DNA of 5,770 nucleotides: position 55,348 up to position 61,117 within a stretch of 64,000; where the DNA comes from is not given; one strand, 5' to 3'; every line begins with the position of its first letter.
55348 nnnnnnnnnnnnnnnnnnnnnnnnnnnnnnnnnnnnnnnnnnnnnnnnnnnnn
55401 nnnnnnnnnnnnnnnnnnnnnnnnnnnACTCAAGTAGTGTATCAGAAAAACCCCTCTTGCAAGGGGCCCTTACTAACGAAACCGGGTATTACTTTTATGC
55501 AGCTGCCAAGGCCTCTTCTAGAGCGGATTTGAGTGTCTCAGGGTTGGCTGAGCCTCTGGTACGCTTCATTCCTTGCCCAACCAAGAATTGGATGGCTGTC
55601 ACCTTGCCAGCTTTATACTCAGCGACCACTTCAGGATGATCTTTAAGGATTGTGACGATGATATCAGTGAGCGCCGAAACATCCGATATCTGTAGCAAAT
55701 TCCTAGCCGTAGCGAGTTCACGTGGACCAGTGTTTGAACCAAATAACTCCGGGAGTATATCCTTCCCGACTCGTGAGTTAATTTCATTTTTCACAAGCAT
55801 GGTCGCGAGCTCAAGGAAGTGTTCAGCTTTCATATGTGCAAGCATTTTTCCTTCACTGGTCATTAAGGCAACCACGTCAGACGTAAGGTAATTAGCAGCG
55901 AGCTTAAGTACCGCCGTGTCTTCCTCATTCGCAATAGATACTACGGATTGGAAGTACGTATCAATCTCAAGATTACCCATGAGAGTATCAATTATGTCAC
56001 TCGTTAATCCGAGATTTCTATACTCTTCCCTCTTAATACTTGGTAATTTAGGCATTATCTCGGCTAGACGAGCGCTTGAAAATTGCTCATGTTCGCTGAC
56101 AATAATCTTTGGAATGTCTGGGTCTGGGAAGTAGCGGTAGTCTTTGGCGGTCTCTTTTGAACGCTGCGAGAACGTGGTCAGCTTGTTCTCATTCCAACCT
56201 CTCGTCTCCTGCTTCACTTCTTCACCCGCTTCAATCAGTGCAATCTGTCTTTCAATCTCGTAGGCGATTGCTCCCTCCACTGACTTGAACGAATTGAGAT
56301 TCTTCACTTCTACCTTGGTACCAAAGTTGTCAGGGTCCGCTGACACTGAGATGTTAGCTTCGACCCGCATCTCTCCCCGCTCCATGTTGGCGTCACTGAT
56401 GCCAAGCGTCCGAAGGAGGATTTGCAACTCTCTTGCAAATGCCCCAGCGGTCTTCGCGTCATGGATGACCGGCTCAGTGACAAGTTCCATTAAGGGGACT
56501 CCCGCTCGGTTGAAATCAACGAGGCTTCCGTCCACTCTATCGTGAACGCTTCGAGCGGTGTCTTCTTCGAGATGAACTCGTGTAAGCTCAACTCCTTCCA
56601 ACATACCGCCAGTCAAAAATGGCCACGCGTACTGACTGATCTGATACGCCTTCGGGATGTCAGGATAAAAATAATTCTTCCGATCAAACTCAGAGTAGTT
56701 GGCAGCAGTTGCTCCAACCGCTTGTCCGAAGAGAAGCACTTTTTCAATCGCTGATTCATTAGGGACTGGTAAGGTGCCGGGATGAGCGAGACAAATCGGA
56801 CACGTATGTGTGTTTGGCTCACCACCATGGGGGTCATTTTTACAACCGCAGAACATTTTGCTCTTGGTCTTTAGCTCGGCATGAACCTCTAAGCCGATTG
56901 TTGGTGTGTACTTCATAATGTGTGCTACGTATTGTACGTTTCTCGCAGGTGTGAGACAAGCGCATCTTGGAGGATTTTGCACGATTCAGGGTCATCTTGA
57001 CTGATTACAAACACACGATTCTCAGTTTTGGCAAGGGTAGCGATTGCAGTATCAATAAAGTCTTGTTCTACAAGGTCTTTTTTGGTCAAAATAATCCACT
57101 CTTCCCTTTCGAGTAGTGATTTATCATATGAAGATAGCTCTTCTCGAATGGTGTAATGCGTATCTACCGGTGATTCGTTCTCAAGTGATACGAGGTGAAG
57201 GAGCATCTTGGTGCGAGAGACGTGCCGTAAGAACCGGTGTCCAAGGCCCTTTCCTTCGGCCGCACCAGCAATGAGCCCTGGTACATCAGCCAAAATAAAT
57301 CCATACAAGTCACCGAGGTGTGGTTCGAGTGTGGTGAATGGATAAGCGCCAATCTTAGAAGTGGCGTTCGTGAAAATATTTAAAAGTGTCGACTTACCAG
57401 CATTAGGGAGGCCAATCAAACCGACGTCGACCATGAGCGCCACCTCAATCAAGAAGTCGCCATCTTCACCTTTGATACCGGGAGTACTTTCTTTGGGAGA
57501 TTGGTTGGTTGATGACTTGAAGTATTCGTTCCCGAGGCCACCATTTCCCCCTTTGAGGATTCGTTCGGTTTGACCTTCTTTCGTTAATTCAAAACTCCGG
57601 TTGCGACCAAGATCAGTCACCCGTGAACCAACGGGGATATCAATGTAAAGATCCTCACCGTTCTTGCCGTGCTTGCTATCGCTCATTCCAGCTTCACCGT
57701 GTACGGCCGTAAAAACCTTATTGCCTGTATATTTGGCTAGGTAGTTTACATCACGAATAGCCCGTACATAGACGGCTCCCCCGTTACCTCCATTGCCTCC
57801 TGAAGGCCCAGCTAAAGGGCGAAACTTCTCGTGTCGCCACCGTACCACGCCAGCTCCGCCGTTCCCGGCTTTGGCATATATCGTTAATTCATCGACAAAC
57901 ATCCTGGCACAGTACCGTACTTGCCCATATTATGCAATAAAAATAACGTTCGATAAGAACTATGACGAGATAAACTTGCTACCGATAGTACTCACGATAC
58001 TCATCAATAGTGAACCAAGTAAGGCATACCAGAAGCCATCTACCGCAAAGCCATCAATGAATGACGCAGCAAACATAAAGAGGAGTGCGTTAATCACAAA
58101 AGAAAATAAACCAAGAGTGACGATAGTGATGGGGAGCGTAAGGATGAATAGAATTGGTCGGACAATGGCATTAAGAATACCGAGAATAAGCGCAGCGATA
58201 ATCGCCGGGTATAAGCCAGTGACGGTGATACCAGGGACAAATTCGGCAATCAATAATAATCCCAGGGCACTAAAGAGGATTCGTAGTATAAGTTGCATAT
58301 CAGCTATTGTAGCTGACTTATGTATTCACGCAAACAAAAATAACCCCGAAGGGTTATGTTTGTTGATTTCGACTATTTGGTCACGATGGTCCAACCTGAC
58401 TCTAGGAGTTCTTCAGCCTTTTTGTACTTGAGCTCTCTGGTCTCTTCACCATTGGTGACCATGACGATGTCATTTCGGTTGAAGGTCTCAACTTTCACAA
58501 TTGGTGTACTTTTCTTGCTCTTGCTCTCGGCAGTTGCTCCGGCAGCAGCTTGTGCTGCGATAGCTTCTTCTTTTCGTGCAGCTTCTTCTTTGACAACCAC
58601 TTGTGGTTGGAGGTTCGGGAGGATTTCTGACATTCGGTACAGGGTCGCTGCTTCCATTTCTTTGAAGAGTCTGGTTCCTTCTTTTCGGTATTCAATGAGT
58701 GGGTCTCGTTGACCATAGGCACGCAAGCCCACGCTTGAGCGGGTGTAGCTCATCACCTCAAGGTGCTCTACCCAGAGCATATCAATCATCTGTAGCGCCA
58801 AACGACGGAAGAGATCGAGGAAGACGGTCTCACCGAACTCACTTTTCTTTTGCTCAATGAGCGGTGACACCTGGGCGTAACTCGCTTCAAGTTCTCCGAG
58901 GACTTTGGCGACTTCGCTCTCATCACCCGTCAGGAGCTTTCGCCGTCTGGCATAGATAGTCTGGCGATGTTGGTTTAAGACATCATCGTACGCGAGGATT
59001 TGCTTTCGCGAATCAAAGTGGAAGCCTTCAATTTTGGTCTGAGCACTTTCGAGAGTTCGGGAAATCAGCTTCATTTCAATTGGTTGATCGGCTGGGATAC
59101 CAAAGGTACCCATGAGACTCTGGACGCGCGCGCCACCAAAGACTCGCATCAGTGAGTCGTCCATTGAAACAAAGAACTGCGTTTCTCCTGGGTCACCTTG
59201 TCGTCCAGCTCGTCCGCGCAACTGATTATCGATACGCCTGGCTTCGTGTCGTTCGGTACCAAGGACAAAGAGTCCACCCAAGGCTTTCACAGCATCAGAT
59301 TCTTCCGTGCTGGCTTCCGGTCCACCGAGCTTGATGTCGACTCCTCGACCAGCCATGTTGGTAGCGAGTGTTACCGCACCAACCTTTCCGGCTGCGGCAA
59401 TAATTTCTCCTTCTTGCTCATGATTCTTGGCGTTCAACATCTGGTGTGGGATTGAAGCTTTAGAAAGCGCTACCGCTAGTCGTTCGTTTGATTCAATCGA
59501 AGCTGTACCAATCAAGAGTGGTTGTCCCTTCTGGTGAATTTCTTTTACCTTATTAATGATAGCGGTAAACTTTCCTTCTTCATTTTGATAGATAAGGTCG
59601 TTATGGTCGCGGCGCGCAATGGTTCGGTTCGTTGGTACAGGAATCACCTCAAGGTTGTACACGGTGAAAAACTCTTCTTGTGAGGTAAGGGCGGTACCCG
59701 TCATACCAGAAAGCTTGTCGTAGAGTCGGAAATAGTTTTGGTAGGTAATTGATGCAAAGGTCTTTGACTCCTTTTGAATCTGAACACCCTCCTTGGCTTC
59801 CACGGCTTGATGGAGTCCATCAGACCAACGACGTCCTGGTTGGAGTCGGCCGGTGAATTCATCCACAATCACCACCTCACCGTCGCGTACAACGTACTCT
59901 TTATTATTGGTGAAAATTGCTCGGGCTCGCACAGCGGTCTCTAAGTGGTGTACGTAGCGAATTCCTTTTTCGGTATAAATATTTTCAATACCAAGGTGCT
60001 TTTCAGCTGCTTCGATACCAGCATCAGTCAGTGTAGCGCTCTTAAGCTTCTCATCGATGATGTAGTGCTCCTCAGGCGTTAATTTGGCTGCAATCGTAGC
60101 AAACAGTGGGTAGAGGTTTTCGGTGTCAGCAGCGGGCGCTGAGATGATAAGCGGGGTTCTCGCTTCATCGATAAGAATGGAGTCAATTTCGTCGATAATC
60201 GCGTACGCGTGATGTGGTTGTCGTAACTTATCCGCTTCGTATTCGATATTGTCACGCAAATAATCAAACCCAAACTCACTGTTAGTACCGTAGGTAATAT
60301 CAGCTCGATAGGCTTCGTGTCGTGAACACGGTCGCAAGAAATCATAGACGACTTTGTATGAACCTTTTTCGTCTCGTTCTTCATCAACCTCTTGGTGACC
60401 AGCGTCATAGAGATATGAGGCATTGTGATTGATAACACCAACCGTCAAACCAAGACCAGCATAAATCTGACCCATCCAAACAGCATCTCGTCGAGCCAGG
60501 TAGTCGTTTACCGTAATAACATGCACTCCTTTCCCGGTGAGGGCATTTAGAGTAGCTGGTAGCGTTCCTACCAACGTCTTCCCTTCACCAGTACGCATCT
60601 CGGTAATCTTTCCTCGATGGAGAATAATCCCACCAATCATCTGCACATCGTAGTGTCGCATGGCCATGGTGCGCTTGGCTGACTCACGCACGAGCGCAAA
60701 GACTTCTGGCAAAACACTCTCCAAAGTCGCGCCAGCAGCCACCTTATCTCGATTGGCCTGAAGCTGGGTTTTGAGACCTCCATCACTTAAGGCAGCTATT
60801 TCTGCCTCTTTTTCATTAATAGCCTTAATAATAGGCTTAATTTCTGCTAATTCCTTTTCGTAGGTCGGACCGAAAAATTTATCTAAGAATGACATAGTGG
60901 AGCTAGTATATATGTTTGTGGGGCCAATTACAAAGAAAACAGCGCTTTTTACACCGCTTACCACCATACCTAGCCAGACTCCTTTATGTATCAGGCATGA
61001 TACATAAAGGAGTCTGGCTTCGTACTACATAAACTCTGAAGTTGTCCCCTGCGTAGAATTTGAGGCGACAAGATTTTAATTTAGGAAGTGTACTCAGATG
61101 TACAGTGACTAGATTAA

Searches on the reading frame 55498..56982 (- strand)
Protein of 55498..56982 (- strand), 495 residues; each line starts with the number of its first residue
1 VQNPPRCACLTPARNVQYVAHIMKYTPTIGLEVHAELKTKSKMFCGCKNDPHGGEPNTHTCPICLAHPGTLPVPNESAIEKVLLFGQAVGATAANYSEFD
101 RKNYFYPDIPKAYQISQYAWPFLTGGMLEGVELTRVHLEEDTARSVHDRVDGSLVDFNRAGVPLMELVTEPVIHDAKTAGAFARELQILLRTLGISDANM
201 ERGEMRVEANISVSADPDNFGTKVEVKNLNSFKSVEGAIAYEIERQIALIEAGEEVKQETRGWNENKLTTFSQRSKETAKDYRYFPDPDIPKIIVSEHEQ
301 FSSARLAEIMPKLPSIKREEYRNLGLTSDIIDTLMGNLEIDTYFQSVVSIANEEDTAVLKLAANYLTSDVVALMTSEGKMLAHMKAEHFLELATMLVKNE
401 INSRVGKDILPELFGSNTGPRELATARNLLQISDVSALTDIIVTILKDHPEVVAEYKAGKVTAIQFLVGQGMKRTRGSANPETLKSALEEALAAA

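Call 70: search_protein_families(library=pfam, proteins=[window:55498-56982:-], max_evalue=0.001)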
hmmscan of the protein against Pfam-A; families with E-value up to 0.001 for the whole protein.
window:55498-56982:- (495 aa): 2 families
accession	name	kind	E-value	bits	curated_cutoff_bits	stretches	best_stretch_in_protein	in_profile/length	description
PF02934.20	GatB_N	-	5.6e-105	350.9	23.4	1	28-298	2-274/277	GatB/GatE catalytic domain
PF02637.23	GatB_Yqey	-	1e-31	110.3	27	1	357-492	11-148/148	GatB domain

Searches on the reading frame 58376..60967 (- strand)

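Call 70: search_protein_families(library=pfam, proteins=[window:58376-60967:-], max_evalue=0.001)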
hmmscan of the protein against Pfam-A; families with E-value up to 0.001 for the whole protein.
window:58376-60967:- (864 aa): 4 families
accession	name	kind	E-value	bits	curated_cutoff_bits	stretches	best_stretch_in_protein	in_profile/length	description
PF07517.20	SecA_DEAD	-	2e-116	388.7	24.6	1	29-433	2-289/290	SecA DEAD-like domain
PF21090.3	P-loop_SecA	-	1.2e-73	247.6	27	2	450-552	2-104/205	SecA P-loop domain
PF07516.18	SecA_SW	-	3.3e-40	138.7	26.7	2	629-688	1-59/200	SecA Wing and Scaffold domain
PF01043.26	SecA_PP_bind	-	1.1e-38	132.6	23.5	1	282-390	2-110/110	SecA preprotein cross-linking domain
